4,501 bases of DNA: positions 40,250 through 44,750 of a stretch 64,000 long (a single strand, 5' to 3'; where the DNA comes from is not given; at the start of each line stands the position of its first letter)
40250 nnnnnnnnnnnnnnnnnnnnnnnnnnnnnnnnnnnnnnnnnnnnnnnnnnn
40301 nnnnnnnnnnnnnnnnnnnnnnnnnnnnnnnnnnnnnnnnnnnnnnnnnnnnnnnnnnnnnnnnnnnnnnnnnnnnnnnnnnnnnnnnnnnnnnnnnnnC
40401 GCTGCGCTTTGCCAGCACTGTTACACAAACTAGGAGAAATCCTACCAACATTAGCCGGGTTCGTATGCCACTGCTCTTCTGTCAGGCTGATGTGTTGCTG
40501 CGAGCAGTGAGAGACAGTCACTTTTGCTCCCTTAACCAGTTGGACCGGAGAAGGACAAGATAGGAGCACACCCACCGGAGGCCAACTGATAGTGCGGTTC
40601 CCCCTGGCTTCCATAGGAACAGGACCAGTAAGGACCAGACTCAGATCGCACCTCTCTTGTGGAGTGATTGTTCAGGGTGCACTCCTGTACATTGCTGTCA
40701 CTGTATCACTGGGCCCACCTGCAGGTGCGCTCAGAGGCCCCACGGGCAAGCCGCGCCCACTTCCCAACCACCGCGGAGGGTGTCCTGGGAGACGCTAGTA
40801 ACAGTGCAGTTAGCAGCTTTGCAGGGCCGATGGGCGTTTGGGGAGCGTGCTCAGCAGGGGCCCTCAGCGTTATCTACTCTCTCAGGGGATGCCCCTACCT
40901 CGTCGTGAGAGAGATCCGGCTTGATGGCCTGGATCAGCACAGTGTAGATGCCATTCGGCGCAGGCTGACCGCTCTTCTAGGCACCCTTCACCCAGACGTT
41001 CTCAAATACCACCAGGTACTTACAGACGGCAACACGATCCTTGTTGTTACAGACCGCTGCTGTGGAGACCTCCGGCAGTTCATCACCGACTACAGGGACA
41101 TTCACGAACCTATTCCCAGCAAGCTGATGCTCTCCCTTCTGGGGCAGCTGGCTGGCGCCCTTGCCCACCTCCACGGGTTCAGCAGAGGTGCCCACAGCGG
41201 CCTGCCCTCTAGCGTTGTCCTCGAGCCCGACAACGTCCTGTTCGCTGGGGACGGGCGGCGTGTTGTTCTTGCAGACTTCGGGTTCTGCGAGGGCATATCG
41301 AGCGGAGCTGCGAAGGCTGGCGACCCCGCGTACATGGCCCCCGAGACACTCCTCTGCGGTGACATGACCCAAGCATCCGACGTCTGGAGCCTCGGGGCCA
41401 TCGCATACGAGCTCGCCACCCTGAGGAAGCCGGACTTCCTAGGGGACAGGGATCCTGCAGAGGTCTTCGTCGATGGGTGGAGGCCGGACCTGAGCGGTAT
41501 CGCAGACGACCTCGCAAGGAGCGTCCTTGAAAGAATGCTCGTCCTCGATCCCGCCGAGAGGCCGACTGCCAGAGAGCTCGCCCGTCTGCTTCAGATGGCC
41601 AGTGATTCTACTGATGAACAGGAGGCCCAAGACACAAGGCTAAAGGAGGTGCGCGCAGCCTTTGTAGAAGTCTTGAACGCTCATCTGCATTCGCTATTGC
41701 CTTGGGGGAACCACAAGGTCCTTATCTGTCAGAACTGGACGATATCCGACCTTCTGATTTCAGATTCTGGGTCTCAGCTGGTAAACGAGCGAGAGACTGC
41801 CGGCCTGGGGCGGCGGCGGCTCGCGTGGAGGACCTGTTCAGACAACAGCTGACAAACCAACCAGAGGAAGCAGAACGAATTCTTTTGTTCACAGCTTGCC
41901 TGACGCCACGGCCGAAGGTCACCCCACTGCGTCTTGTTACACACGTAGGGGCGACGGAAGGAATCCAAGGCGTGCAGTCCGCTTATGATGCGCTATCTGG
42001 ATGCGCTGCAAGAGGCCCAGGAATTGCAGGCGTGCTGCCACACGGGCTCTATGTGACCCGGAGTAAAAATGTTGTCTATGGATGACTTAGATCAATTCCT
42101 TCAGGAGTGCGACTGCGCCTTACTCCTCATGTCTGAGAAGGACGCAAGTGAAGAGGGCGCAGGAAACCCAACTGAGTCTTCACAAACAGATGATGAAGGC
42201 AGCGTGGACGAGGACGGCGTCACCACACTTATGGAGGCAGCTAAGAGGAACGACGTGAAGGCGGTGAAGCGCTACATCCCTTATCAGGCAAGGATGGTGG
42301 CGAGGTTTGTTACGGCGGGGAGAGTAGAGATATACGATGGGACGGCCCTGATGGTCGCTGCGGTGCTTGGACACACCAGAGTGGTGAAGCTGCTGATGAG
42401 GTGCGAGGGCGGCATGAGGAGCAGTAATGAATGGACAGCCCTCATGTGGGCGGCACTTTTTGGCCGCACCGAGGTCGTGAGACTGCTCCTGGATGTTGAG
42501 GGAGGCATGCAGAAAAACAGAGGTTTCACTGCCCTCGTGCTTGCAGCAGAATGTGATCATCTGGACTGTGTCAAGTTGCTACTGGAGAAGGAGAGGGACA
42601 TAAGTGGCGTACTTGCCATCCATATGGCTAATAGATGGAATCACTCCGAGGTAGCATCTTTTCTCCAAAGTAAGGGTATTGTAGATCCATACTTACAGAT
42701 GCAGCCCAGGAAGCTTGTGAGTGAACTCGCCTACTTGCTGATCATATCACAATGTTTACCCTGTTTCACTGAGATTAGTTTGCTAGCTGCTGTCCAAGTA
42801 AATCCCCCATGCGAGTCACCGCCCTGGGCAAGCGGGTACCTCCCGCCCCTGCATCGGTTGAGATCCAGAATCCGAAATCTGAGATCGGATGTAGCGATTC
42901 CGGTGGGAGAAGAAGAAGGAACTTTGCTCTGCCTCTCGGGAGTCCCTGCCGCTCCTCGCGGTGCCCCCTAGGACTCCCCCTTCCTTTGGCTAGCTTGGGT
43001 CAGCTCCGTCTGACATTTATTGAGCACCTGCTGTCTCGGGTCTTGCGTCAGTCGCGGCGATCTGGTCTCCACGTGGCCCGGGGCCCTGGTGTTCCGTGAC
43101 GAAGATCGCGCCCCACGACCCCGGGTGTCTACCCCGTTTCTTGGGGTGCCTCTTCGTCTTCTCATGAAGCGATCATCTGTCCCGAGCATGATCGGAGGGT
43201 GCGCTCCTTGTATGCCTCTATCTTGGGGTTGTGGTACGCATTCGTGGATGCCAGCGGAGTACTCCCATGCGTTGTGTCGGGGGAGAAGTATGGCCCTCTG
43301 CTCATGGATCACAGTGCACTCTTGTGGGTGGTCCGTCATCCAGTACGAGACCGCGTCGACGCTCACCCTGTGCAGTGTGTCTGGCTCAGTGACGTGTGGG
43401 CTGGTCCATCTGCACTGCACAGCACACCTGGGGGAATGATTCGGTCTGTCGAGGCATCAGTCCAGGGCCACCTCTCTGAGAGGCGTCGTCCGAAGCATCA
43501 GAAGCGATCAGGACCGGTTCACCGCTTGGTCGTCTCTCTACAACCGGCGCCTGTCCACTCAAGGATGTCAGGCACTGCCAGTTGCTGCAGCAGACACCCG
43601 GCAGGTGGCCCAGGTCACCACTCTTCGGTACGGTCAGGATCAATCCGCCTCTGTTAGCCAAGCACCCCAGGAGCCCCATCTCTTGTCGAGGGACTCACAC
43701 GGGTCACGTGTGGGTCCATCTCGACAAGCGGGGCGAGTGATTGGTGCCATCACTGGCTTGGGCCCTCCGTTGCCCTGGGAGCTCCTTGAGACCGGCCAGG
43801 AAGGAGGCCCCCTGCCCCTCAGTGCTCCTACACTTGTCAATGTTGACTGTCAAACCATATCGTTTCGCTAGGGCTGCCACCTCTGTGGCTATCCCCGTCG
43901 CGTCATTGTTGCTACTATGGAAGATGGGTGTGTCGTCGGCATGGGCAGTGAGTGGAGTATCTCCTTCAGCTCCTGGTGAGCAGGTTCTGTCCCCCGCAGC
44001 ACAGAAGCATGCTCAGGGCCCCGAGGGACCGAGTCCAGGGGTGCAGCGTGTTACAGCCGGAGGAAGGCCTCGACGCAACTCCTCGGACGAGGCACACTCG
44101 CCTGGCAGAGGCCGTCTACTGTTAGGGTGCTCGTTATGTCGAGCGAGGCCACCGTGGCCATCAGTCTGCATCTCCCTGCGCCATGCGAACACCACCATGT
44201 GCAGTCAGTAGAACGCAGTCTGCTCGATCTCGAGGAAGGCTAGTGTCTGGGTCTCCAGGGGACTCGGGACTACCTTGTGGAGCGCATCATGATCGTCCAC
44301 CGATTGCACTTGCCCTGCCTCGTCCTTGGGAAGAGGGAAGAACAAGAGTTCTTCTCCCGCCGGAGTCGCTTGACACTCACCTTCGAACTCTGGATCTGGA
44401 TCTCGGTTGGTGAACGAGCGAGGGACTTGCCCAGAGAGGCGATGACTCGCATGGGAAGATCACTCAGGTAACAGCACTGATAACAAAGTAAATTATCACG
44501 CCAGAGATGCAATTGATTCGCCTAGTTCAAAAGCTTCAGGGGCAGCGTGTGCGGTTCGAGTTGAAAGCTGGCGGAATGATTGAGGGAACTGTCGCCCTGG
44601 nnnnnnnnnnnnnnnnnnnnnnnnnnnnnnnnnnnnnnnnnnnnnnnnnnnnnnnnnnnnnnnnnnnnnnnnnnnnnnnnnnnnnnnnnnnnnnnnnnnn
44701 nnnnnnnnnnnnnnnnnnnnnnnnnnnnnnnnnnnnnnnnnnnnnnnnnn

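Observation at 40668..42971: A NEK paralog caught in decay or fission: a kinase-like ORF and an ankyrin ORF in the same frame separated by stops.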

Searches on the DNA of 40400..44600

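Call 64: search_rna_families(source=window, start=40400, end=44600, threshold=evalue, max_evalue=0.1)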
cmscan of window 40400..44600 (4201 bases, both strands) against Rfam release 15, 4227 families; matches with E-value up to 0.1: 0.
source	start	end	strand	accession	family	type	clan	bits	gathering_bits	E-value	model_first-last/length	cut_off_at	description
